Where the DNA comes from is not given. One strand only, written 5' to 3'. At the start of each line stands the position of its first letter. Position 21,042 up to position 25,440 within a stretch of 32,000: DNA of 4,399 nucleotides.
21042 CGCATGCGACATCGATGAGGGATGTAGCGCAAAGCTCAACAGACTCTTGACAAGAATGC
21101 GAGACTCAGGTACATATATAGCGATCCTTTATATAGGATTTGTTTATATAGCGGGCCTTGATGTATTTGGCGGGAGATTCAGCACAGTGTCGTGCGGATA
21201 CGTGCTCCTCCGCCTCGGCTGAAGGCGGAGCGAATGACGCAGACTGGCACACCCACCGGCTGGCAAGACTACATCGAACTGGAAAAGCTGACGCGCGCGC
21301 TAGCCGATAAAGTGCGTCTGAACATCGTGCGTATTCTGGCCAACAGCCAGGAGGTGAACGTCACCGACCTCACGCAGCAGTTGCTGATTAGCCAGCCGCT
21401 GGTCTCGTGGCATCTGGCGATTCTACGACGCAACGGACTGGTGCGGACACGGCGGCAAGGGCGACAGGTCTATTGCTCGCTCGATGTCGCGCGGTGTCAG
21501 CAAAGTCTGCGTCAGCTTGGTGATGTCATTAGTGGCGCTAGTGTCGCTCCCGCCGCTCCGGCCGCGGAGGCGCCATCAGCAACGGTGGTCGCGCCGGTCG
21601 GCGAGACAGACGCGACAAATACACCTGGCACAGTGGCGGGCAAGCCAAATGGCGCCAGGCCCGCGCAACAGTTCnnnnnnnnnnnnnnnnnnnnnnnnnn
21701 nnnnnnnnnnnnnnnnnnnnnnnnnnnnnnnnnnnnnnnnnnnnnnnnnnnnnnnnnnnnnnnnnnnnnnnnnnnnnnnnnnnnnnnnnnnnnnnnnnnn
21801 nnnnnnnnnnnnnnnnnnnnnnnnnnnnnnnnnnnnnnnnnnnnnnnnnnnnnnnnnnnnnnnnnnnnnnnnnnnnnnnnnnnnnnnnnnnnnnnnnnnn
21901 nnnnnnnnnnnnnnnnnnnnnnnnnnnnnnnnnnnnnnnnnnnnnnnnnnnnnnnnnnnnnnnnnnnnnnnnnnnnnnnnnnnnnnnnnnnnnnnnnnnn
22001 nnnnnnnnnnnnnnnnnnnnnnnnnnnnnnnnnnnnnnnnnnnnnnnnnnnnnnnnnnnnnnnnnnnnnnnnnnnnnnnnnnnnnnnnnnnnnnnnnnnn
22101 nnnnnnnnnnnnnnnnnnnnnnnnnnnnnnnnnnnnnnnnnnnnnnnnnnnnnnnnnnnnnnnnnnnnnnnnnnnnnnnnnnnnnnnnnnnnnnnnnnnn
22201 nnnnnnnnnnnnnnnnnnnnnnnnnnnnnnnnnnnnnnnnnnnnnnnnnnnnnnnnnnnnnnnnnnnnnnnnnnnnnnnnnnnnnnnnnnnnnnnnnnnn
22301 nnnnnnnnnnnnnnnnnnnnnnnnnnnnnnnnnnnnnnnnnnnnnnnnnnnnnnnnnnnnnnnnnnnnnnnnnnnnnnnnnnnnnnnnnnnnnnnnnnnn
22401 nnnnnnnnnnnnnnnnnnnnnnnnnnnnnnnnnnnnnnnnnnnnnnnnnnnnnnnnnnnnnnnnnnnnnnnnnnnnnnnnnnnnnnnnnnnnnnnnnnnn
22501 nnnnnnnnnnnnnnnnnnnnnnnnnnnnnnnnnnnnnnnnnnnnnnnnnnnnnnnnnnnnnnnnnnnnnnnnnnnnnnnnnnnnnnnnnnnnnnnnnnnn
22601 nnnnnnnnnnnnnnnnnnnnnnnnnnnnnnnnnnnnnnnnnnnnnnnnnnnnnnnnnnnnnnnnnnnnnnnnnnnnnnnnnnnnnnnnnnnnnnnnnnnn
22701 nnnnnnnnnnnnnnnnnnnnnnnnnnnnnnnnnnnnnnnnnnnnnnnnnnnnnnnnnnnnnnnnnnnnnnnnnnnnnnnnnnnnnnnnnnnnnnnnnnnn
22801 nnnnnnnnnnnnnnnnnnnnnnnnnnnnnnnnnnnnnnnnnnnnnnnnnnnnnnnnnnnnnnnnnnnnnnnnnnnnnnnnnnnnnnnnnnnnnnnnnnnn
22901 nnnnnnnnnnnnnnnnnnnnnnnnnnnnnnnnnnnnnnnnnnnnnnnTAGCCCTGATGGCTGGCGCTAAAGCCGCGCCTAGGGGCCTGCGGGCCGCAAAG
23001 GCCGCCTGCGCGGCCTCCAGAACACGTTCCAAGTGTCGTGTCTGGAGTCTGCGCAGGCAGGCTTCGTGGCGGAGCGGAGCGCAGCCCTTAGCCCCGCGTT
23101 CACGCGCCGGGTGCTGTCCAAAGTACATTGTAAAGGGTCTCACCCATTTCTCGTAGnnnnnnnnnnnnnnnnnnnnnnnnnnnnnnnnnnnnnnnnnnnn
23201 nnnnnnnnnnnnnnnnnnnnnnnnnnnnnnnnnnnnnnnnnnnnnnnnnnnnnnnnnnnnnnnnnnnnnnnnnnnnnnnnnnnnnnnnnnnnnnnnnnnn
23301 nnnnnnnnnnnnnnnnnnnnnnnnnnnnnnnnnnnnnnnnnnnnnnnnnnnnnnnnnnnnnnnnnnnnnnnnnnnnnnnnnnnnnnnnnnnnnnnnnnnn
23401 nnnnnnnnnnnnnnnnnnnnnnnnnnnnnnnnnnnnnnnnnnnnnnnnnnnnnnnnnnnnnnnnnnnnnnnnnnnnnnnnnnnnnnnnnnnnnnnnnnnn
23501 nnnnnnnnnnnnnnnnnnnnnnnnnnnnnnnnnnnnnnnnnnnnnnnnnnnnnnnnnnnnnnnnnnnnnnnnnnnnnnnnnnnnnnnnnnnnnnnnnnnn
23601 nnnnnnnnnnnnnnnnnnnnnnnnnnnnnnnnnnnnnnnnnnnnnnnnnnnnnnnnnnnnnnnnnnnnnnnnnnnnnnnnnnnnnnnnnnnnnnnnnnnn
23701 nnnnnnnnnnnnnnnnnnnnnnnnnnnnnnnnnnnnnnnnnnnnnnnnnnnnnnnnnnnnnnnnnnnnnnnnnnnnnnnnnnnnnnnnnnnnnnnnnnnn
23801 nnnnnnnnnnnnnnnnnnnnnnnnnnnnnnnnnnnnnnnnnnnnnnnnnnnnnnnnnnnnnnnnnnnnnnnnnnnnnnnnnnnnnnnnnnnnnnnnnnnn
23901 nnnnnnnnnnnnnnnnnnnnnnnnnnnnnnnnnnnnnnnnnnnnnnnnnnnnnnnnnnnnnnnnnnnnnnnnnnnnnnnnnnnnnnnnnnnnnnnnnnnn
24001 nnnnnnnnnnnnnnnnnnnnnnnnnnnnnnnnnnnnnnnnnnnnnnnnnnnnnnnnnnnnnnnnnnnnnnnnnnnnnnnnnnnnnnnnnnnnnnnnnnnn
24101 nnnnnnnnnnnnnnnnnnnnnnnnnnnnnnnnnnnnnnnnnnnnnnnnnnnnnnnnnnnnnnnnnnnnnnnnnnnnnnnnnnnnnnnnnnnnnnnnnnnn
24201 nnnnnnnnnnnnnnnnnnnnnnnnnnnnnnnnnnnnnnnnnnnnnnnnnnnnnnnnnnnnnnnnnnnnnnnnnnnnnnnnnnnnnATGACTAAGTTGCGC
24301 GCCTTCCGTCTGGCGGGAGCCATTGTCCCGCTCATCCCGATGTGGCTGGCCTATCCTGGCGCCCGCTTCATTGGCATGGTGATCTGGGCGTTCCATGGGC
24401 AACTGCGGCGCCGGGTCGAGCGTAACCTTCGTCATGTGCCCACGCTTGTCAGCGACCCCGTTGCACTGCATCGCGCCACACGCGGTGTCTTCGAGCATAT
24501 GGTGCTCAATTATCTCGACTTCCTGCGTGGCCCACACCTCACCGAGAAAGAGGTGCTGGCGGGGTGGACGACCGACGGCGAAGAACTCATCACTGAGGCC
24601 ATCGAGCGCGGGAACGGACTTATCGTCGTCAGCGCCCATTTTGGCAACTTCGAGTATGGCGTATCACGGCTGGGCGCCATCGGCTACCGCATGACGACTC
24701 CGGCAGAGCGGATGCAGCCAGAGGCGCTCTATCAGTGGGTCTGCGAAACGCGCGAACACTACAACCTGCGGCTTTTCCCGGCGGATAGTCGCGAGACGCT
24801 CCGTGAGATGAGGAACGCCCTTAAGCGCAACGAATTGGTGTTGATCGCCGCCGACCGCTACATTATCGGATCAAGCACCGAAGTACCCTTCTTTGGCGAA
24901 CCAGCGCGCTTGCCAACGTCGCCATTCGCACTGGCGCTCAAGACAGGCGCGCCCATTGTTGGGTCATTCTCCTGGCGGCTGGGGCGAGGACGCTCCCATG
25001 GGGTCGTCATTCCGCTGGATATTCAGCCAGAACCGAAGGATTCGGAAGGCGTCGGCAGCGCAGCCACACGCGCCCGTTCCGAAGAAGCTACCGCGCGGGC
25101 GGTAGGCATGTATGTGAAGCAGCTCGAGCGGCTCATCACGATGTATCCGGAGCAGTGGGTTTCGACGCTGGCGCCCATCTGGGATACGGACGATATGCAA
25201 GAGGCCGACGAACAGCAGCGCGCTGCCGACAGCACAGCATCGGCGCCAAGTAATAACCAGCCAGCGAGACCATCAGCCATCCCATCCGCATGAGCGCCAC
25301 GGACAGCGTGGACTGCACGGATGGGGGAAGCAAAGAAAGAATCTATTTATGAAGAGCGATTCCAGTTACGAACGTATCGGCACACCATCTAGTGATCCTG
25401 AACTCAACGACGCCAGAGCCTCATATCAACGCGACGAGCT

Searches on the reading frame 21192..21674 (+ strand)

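Call 92: search_protein_families(library=pfam, proteins=[window:21192-21674:+], max_evalue=0.01)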
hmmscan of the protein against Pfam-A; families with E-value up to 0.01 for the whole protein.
window:21192-21674:+ (161 aa): 6 families
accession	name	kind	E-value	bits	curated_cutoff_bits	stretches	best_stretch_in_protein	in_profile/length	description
PF01022.26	HTH_5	-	6.1e-11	42.5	22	1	39-85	1-46/47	Bacterial regulatory protein, arsR family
PF12840.13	HTH_20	-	9.7e-08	32.3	27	1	37-87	1-51/51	Helix-turn-helix domain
PF13412.12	HTH_24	-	0.00015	21.7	21.9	1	39-85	2-48/48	Winged helix-turn-helix DNA-binding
PF01047.28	MarR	-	0.00046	20.4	24.6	1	43-87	6-50/59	MarR family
PF12802.13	MarR_2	-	0.00047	20.7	27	1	45-89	10-55/61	MarR family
PF13601.12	HTH_34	-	0.0023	18.5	27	1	41-87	1-47/80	Winged helix DNA-binding domain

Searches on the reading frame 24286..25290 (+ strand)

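Call 35: search_protein_families(library=pfam, proteins=[window:24286-25290:+], max_evalue=0.001)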
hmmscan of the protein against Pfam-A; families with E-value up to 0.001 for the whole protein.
window:24286-25290:+ (335 aa): 1 family
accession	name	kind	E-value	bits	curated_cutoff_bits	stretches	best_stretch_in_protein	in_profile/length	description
PF03279.18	Lip_A_acyltrans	-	2.1e-29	103.1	22.3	1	12-292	24-287/295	Bacterial lipid A biosynthesis acyltransferase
